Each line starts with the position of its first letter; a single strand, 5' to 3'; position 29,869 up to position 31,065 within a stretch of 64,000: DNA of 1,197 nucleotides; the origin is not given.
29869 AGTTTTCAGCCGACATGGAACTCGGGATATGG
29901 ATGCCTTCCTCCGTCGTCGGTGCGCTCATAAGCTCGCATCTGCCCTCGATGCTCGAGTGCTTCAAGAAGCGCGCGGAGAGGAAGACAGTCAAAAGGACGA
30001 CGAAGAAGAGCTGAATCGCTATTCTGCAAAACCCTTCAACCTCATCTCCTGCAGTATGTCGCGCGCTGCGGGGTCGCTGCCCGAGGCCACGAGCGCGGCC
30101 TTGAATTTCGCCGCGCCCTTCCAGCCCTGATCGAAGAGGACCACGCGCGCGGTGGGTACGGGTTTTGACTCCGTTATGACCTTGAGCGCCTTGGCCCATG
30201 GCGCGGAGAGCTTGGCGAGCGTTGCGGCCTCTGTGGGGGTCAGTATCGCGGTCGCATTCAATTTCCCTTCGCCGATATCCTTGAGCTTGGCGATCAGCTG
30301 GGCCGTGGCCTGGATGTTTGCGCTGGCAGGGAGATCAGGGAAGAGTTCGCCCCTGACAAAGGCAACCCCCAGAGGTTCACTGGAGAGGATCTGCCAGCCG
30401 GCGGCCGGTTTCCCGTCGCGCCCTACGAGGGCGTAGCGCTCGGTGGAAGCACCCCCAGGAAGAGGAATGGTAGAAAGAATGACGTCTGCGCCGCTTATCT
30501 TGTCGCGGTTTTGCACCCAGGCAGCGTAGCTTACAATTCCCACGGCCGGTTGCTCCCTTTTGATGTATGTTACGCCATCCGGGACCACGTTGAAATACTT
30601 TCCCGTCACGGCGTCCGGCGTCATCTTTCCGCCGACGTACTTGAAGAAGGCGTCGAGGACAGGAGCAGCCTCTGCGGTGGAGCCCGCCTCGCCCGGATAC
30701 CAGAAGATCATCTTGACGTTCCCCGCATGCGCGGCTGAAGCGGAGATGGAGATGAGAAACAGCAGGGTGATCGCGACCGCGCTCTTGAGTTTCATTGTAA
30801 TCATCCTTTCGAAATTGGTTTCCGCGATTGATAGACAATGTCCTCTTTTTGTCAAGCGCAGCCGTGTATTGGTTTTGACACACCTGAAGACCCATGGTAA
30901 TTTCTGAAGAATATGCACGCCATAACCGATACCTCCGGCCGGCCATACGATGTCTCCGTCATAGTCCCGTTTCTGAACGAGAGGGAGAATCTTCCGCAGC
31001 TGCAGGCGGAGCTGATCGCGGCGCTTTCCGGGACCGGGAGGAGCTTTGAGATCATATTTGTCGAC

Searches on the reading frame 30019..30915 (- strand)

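Call 18: search_protein_families(library=pfam, proteins=[window:30019-30915:-], max_evalue=0.01)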
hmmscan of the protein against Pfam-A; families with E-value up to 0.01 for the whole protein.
window:30019-30915:- (298 aa): 1 family
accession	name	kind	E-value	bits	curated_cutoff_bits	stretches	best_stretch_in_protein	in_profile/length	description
PF12974.12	Phosphonate-bd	-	0.0036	17.1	27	1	240-297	177-235/242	ABC transporter, phosphonate, periplasmic substrate-binding protein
